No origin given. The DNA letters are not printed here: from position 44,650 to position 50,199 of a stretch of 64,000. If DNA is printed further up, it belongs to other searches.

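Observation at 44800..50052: Surface protein with a cohesin-like module, ~17 cadherin-like repeats and a C-terminal membrane anchor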

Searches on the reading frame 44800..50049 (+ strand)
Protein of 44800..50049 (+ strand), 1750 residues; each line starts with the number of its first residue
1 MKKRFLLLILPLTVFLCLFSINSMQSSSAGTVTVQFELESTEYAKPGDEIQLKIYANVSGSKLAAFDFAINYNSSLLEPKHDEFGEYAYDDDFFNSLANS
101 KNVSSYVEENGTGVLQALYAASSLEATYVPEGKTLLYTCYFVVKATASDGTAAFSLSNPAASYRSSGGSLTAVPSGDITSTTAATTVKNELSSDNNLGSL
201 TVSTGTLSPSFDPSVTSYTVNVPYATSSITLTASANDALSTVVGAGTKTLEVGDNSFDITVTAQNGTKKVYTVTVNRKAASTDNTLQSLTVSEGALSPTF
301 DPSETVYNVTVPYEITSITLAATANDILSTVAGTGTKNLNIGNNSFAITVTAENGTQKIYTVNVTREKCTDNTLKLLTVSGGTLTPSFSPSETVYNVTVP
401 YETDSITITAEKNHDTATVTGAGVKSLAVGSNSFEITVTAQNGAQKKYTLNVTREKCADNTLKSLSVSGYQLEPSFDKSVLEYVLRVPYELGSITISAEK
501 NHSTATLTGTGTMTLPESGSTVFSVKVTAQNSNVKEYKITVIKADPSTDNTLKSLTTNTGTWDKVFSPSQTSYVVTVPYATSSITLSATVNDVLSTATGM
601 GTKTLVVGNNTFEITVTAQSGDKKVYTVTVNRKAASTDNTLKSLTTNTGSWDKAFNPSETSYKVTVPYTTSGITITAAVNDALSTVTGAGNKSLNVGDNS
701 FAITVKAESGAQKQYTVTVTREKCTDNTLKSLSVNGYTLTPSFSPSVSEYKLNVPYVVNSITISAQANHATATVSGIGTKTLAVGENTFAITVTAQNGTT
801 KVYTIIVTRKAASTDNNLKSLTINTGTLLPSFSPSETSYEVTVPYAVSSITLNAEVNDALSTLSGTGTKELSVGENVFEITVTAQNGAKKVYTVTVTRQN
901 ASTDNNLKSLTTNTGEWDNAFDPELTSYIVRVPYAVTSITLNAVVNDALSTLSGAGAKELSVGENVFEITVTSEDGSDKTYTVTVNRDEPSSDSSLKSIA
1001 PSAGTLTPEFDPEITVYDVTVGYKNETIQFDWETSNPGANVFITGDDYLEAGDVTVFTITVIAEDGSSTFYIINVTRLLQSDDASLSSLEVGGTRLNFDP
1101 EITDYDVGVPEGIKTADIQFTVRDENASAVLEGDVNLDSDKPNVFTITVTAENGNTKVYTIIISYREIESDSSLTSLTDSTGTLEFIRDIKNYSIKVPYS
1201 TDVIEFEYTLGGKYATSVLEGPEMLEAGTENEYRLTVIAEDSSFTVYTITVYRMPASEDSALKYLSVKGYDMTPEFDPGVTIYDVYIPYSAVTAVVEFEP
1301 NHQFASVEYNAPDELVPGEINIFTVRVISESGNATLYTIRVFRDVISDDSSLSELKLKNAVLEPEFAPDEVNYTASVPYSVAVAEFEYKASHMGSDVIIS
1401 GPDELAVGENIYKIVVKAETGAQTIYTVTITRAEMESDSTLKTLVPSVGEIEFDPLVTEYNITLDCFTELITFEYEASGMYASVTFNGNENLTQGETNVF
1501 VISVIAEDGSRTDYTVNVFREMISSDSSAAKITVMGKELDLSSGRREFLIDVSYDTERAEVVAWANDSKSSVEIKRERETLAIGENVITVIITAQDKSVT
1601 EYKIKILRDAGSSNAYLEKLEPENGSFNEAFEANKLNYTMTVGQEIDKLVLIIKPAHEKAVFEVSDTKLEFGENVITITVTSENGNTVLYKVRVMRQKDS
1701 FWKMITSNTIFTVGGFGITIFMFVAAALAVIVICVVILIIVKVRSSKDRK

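Call 3: search_protein_families(library=pfam, proteins=[window:44800-50049:+], max_evalue=0.01)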
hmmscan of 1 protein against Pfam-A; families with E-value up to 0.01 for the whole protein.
window:44800-50049:+ (1750 aa): 1 family
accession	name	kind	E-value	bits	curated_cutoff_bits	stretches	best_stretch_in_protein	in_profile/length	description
PF12733.13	Cadherin-like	-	2.9e-160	521.7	24.2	16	199-278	3-89/89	Cadherin-like beta sandwich domain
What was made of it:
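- On Cohesin domain (Pfam PF00963): Cohesin was not listed in the whole-protein scan at E <= 0.01 (call 3).
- On Cadherin-like beta sandwich (Pfam PF12733): 521.7 bits, E 2.9e-160, 16 stretches (call 3).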

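Call 13: find_related_loci(query=window:44800-50049:+, collection=genome_contigs, flank=10000)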
Query window:44800-50049:+ (1750 aa) in genome_contigs; peptide patterns used: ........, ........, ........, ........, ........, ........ (x = any residue, [..] = any of these).
32 stretches matched a pattern, but none encodes a relative of the query by tblastn (E <= 1e-3).
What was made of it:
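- Tried and rejected: It found no relative (call 13), and the species could not be named.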
